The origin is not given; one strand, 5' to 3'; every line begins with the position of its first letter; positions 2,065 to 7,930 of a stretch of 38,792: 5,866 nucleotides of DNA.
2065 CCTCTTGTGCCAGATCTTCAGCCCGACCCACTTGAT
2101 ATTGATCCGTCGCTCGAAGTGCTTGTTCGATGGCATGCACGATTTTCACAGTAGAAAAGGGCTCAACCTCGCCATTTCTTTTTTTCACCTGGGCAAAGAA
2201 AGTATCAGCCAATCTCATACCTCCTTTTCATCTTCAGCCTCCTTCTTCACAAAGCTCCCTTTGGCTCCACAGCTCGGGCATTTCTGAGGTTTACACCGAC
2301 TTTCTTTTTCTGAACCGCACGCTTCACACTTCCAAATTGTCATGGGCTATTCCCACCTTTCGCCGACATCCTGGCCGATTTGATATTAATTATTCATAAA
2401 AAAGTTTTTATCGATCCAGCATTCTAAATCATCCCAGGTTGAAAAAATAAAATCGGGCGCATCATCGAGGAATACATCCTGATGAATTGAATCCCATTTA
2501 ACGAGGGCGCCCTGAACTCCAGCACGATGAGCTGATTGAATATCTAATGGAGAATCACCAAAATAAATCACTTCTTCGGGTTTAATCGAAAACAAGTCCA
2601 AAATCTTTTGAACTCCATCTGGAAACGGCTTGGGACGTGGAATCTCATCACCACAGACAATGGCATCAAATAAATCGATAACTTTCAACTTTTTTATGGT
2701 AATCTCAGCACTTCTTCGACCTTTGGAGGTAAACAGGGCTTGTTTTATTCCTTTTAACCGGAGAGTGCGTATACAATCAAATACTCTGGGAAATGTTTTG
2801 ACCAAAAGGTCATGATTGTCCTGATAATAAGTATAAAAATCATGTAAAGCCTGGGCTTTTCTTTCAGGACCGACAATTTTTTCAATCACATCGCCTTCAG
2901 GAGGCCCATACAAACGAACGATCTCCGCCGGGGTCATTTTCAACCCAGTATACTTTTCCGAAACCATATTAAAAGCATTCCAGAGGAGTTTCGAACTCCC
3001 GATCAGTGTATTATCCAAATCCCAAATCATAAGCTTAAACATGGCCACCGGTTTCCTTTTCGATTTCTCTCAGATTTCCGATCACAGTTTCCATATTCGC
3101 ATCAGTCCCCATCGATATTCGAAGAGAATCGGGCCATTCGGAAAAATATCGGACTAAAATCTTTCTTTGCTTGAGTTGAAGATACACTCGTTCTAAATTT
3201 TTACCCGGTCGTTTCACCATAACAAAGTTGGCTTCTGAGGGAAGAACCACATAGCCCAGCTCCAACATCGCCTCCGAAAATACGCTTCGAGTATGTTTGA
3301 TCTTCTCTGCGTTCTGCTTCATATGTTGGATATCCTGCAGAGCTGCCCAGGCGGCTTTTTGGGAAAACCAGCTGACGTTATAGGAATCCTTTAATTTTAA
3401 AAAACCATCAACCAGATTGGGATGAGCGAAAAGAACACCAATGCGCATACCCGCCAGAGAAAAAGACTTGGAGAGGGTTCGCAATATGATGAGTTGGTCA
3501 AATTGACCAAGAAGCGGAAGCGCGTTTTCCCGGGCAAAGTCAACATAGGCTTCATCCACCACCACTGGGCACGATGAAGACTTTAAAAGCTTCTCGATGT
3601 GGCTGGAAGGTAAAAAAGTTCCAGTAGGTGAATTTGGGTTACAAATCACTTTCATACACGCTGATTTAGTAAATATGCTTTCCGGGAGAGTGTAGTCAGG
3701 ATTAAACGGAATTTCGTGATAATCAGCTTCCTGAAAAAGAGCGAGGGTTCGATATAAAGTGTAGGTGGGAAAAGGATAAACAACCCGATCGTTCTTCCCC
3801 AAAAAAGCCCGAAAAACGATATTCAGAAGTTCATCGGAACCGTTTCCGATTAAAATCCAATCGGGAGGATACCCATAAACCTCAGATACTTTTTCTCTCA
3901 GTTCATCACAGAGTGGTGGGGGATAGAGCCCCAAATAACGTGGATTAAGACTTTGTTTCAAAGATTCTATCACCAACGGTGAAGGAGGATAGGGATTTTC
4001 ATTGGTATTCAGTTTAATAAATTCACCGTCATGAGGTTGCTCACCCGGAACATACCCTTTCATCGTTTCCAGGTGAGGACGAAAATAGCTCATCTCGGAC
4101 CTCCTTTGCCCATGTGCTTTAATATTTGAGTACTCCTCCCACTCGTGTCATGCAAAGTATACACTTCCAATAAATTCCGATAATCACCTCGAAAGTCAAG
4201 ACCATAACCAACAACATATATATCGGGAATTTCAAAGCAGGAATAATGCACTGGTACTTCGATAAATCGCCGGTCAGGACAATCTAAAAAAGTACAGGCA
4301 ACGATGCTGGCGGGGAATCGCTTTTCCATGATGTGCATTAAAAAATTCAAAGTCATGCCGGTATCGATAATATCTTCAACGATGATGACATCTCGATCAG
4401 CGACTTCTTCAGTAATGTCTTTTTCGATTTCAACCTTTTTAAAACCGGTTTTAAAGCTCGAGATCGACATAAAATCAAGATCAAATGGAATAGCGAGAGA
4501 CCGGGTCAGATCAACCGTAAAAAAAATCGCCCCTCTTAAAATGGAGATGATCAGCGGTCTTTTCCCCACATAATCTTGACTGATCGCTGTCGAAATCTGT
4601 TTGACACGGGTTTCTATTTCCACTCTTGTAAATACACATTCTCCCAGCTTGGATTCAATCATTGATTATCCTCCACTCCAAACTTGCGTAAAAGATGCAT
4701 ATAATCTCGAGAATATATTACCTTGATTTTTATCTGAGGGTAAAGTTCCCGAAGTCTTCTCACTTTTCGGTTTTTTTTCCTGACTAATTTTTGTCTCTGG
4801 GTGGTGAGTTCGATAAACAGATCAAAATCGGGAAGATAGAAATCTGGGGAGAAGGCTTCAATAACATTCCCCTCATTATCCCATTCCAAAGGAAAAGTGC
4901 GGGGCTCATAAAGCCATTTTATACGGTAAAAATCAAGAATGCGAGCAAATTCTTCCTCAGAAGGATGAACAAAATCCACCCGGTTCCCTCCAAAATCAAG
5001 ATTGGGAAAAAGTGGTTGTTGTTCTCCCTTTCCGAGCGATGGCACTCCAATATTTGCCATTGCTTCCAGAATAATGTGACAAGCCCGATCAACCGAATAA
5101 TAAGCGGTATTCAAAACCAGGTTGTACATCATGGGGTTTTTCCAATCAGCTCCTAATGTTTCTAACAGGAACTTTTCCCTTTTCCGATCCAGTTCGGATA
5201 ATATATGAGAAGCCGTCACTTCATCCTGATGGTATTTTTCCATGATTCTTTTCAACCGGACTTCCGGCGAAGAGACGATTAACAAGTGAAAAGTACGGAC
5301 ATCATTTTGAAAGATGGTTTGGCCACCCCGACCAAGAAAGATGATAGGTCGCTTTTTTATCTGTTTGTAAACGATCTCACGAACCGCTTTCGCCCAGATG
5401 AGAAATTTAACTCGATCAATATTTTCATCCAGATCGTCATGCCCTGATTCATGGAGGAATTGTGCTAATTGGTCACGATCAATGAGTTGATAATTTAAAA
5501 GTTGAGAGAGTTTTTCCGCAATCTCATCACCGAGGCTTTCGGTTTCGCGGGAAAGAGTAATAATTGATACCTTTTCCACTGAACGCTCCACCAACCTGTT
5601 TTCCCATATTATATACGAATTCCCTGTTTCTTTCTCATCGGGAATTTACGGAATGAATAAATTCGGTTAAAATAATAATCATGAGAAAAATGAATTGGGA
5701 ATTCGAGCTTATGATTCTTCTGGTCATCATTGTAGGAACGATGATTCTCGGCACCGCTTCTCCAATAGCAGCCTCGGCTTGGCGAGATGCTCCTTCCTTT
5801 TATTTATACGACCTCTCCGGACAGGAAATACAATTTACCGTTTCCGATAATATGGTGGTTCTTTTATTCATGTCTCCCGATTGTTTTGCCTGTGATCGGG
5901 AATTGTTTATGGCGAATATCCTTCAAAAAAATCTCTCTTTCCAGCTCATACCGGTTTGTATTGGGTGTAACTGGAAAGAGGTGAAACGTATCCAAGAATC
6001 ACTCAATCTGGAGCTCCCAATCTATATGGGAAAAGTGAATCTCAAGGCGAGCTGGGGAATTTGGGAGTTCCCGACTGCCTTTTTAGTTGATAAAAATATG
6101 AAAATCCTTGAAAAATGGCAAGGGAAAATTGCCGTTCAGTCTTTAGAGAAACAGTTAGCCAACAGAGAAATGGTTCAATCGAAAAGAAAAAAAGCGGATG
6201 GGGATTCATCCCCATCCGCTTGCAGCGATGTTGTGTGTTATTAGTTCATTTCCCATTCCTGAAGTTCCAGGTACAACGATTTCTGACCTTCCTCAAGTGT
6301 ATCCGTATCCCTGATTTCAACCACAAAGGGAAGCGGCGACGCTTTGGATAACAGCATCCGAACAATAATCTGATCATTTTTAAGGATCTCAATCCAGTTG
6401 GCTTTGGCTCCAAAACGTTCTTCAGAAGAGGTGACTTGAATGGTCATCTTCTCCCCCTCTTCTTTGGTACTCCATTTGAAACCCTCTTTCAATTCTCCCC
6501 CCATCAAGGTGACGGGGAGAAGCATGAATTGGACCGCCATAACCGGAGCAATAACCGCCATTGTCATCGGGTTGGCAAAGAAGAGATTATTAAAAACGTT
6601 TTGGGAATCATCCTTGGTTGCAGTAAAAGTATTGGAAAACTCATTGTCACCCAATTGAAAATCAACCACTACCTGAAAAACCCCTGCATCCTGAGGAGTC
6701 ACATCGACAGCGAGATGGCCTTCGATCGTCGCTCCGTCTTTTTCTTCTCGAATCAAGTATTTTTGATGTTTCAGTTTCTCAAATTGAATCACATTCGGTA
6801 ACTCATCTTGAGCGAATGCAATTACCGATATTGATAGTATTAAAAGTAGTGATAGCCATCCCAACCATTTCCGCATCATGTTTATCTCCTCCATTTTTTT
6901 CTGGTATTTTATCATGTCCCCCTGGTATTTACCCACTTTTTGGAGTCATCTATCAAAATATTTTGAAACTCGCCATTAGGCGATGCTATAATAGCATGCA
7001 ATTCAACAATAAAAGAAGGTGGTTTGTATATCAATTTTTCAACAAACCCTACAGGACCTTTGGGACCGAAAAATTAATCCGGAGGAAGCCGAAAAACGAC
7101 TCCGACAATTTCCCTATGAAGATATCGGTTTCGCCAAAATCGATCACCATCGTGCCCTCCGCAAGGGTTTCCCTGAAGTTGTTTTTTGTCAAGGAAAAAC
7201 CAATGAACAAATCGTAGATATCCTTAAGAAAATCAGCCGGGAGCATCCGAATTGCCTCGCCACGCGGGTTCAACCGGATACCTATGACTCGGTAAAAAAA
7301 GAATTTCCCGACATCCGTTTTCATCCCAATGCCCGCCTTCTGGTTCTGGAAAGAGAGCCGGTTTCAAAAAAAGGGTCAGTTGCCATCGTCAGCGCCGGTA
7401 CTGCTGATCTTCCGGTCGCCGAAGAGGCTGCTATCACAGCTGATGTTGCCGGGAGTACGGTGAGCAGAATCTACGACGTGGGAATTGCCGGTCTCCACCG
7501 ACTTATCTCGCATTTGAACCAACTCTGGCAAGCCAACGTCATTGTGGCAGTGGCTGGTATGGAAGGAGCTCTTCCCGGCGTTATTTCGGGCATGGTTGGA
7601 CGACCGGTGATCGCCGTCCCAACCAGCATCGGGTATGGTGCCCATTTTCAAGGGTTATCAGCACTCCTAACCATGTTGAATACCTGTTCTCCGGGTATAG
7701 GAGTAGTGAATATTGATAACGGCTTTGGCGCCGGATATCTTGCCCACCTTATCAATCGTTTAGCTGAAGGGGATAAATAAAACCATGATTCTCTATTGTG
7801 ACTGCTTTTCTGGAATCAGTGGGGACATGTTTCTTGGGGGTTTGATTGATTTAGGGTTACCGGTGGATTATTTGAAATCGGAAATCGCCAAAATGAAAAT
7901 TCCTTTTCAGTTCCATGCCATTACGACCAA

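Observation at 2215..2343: Unannotated 42-aa zinc-ribbon ORF translationally coupled to the B12-dependent RNR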

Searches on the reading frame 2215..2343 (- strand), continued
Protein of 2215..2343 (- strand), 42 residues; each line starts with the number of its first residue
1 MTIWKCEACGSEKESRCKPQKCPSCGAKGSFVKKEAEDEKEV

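Call 82: find_encoding_contigs(protein=P0129, flank=4000, max_places=2)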
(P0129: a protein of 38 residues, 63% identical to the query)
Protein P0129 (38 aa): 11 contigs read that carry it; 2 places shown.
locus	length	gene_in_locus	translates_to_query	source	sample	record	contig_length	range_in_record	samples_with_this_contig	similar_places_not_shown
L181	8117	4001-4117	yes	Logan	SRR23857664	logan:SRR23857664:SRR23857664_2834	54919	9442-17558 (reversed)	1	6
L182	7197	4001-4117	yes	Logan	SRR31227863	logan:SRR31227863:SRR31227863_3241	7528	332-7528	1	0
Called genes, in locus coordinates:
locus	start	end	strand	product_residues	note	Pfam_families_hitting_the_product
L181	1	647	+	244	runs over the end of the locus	PF02585:PIG-L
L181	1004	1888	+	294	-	PF05496:RuvB_N (faint), PF00004:AAA, PF07724:AAA_2 (weak), PF07726:AAA_3 (faint), PF07728:AAA_5, PF13401:AAA_22 (weak)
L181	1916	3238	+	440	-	PF05762:VWA_CoxE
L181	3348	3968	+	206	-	PF13414:TPR_11 (weak), PF13428:TPR_14 (faint), PF00515:TPR_1 (faint), PF07719:TPR_2 (faint), PF13181:TPR_8 (faint), PF13424:TPR_12 (faint), PF13431:TPR_17 (faint), PF13432:TPR_16 (weak), +1 more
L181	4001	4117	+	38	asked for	-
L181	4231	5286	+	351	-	-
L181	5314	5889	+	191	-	PF06695:Sm_multidrug_ex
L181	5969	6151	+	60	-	-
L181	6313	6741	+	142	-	PF02381:MraZ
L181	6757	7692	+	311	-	PF01795:Methyltransf_5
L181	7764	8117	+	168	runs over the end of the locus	PF04977:DivIC (faint)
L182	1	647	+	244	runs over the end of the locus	PF02585:PIG-L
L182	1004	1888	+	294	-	PF05496:RuvB_N (faint), PF00004:AAA, PF07724:AAA_2 (weak), PF07726:AAA_3 (faint), PF07728:AAA_5, PF13401:AAA_22 (weak)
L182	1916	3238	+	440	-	PF05762:VWA_CoxE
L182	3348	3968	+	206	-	PF13414:TPR_11 (weak), PF13428:TPR_14 (faint), PF00515:TPR_1 (faint), PF07719:TPR_2 (faint), PF13181:TPR_8 (faint), PF13424:TPR_12 (faint), PF13431:TPR_17 (faint), PF13432:TPR_16 (weak), +1 more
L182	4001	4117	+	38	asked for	-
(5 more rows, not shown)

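Call 83: find_encoding_contigs(protein=P0128, flank=4000, max_places=1)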
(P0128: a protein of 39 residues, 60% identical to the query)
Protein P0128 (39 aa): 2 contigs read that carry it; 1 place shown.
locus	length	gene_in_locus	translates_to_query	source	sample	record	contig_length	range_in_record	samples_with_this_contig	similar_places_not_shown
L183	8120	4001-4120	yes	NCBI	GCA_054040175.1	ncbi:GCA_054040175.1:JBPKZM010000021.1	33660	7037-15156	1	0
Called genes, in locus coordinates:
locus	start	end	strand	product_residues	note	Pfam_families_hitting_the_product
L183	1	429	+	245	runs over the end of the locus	PF03205:MobB, PF04060:FeS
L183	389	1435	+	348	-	PF23381:Beta-prop_IFT122_1st (faint), PF17170:DUF5128, PF01436:NHL (faint), PF08450:SGL (faint), PF17170:DUF5128 (weak)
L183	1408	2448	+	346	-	PF00814:TsaD, PF22521:HypF_C_2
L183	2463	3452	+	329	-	PF00389:2-Hacid_dh, PF02826:2-Hacid_dh_C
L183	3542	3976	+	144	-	PF01475:FUR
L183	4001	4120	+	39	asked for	PF18073:Zn_ribbon_LapB (faint)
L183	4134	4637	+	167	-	PF02915:Rubrerythrin, PF21349:RUBY_RBDX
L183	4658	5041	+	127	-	PF06397:Desulfoferrod_N, PF01880:Desulfoferrodox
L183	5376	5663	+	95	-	PF00166:Cpn10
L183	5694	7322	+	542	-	PF00118:Cpn60_TCP1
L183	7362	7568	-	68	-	PF12646:DUF3783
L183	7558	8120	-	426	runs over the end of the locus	PF00709:Adenylsucc_synt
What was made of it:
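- A FUR-RCKP-rubrerythrin-desulfoferrodoxin operon is present in L183 (call 83).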

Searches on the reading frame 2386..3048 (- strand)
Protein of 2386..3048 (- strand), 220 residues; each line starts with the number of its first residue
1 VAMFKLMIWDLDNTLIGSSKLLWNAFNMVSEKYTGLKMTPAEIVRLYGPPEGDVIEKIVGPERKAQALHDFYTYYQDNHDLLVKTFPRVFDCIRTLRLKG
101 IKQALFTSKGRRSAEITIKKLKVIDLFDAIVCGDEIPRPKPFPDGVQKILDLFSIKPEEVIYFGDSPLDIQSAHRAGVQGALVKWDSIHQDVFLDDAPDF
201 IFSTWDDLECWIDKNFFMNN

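Call 7: search_protein_families(library=pfam, proteins=[window:2386-3048:-], max_evalue=1)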
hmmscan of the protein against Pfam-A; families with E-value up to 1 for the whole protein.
window:2386-3048:- (220 aa): 5 families
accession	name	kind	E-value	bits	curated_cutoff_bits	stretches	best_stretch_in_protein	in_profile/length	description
PF13419.12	HAD_2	-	2e-41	142.5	23.8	1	8-182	2-177/178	Haloacid dehalogenase-like hydrolase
PF00702.32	Hydrolase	-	1.3e-21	78.3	26.4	1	5-177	2-191/191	haloacid dehalogenase-like hydrolase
PF12710.13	HAD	-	2.2e-07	31.9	27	1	8-173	2-188/189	haloacid dehalogenase-like hydrolase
PF13242.12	Hydrolase_like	-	7.3e-06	26.3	22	1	139-204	3-71/75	HAD-hyrolase-like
PF08282.18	Hydrolase_3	-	0.012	15.8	20.9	1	145-171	191-217/255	haloacid dehalogenase-like hydrolase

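Call 8: search_protein_families(library=ncbifam, proteins=[window:2386-3048:-], max_evalue=1)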
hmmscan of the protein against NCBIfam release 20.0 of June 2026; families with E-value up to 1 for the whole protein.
window:2386-3048:- (220 aa): 46 families (the best 25 are shown)
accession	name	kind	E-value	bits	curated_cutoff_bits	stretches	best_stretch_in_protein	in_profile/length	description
NF009804.0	PRK13288.1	equivalog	2.2e-36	125.3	218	1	5-209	4-207/215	pyrophosphatase PpaX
TIGR01449.2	PGP_bact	equivalog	6.4e-25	87.9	180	1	8-208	2-209/213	phosphoglycolate phosphatase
NF009695.0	PRK13222.1-2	equivalog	2.6e-24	86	225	1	3-212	5-222/226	phosphoglycolate phosphatase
TIGR01454.1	AHBA_synth_RP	hypoth_equivalog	5.5e-23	81.7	246.65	1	7-211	1-202/205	AHBA synthesis associated protein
NF009698.0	PRK13223.1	equivalog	2.1e-20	73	466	1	5-203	14-220/272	phosphoglycolate phosphatase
TIGR02253.1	CTE7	subfamily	4.5e-19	69.1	169.75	1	4-187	2-198/221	TIGR02253 family HAD-type hydrolase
NF009697.0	PRK13222.1-4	equivalog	1.5e-16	60.5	327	1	5-214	8-224/232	phosphoglycolate phosphatase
NF009694.0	PRK13222.1-1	equivalog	3.1e-16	59.5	415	1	69-208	96-235/252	phosphoglycolate phosphatase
TIGR03351.1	PhnX-like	hypoth_equivalog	1.9e-15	57.4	218.9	1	5-179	2-185/220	phosphonatase-like hydrolase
TIGR02009.1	PGMB-YQAB-SF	subfamily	3.9e-13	50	153.35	1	7-180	4-183/186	beta-phosphoglucomutase family hydrolase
NF008000.0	PRK10725.1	equivalog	6.6e-13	49.2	215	1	4-179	5-181/188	fructose-1-phosphate/6-phosphogluconate phosphatase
NF046057.1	bifunc_MtlD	equivalog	4.4e-12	45.2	800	1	91-184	99-192/683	bifunctional mannitol-1-phosphate dehydrogenase/phosphatase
NF009696.0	PRK13222.1-3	equivalog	1.4e-11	44.5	359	1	69-191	72-194/223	N-acetylmuramic acid 6-phosphate phosphatase MupP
TIGR01990.1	bPGM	equivalog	1.9e-10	41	189.4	1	5-178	2-181/187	beta-phosphoglucomutase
TIGR01993.1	Pyr-5-nucltdase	equivalog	3.3e-10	40.1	142.9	1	85-181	85-181/183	pyrimidine 5'-nucleotidase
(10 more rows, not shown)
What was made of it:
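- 2386..3048 (-): HAD-family phosphatase gene (PpaX/PGP-like). It is the upstream operon neighbour, and in sister lineages it directly abuts nrdJ. Pfam and NCBIfam: calls 7, 8.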

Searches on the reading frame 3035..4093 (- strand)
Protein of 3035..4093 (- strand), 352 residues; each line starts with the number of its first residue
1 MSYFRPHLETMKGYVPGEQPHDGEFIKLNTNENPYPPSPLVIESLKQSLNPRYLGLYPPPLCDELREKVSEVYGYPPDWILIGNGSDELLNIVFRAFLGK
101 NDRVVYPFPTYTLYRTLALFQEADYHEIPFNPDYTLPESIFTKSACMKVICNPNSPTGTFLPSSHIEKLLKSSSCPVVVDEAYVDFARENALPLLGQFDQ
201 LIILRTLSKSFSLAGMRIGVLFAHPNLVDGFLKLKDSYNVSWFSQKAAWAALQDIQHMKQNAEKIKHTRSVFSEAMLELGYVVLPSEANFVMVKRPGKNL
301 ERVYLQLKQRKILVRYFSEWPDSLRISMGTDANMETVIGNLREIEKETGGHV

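Call 7: search_protein_families(library=pfam, proteins=[window:3035-4093:-], max_evalue=1)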
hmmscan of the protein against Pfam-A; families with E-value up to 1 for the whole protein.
window:3035-4093:- (352 aa): 3 families
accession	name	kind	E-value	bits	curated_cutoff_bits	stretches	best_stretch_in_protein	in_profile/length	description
PF00155.27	Aminotran_1_2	-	8.1e-53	180.3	19.7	1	25-339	3-359/361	Aminotransferase class I and II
PF04864.19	Alliinase_C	-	0.0018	17.7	22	1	79-224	68-209/363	Allinase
PF00266.25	Aminotran_5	-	0.059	12.8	21.5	1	63-182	46-177/371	Aminotransferase class-V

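Call 8: search_protein_families(library=ncbifam, proteins=[window:3035-4093:-], max_evalue=1)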
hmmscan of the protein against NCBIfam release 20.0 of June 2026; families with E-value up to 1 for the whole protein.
window:3035-4093:- (352 aa): 61 families (the best 25 are shown)
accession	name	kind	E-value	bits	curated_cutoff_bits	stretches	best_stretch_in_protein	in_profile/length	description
TIGR01141.1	hisC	equivalog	9.6e-90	301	276.55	1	5-344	1-349/349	histidinol-phosphate transaminase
NF002877.0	PRK03317.1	equivalog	3.3e-59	200.5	409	1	26-347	34-369/374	histidinol-phosphate transaminase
NF002878.0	PRK03321.1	subfamily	5.5e-57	193.1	374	1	3-346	4-350/352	histidinol-phosphate transaminase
NF006580.0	PRK09105.1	subfamily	1.5e-50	172.1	444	1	23-337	46-363/375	pyridoxal phosphate-dependent aminotransferase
NF003496.0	PRK05166.1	equivalog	3.2e-50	170.9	540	1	24-346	37-371/373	histidinol-phosphate transaminase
TIGR01140.1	L_thr_O3P_dcar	equivalog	4e-50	170.8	290.55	1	23-336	17-325/331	threonine-phosphate decarboxylase CobD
NF051461.1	pyoverd_PtaA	equivalog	9.8e-47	159.4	500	1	17-336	28-351/359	pyoverdine biosynthesis transaminase PtaA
NF002726.0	PRK02610.1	equivalog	5.2e-45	154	391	1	1-344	2-368/374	histidinol-phosphate transaminase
NF006014.0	PRK08153.1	equivalog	2.8e-42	144.9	510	1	27-342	37-361/370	pyridoxal phosphate-dependent aminotransferase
NF005915.1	PRK07908.1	equivalog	1.1e-30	107.1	360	1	31-321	20-307/332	Rv2231c family histidinol phosphate aminotransferase CobC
NF006225.0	PRK08354.1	equivalog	7.5e-28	97.8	288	1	22-345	13-316/318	putative aminotransferase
NF041364.1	GntC_guanitoxin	equivalog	2e-26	92.8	415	1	63-294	40-298/356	guanitoxin biosynthesis PLP-dependent (S)-gamma-hydroxy-L-arginine cyclodehydratase GntC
NF053748.1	bifunc_CobBC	exception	1.2e-25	90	950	1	60-315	513-766/797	bifunctional hydrogenobyrinic acid a,c-diamide synthase/histidinol phosphate aminotransferase CobBC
NF004870.0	PRK06225.1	equivalog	1.7e-24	86.3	351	1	21-315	26-338/380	pyridoxal phosphate-dependent aminotransferase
NF005732.0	PRK07550.1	equivalog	1.8e-21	76.6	366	1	5-298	14-332/389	aminotransferase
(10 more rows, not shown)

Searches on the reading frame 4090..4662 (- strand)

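Call 7: search_protein_families(library=pfam, proteins=[window:4090-4662:-], max_evalue=1)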
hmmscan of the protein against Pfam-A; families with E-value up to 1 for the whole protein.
window:4090-4662:- (190 aa): 2 families
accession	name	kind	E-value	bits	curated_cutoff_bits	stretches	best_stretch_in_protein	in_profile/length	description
PF00156.33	Pribosyltran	-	4.6e-20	72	26.3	1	16-157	11-157/158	Phosphoribosyl transferase domain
PF14681.12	UPRTase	-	0.00026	21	27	1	4-129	38-162/206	Uracil phosphoribosyltransferase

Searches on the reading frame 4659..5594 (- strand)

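Call 7: search_protein_families(library=pfam, proteins=[window:4659-5594:-], max_evalue=1)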
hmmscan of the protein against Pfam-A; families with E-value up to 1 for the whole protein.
window:4659-5594:- (311 aa): 1 family
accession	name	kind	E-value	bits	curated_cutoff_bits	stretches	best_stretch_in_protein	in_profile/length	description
PF13189.12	Cytidylate_kin2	-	3.6e-27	96.1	28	1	11-164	1-175/176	Cytidylate kinase-like family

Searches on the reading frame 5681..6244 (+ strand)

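Call 77: search_protein_families(library=pfam, proteins=[window:5681-6244:+], max_evalue=0.001)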
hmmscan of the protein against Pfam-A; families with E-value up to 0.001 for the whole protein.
window:5681-6244:+ (187 aa): 2 families
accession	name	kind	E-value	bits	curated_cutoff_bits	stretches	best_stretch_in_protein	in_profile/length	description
PF00578.27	AhpC-TSA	-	2.9e-06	27.7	26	1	36-143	4-122/124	AhpC/TSA family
PF13098.12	Thioredoxin_2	-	0.00016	22.4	27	1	59-157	8-102/104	Thioredoxin-like domain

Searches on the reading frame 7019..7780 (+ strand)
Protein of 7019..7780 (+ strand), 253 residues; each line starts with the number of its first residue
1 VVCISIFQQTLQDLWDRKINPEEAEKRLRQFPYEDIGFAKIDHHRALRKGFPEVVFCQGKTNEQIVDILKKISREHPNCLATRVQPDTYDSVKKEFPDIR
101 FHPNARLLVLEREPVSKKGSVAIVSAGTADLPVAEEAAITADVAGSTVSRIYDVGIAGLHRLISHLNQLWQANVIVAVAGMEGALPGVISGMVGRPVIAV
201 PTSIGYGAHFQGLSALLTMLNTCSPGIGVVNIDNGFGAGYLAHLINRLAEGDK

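Call 77: search_protein_families(library=pfam, proteins=[window:7019-7780:+], max_evalue=0.001)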
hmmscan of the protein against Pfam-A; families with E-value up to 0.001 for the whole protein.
window:7019-7780:+ (253 aa): 1 family
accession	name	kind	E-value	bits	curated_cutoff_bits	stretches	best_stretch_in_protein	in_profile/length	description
PF00731.26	AIRC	-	1.7e-15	57.3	30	1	121-247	2-128/148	AIR carboxylase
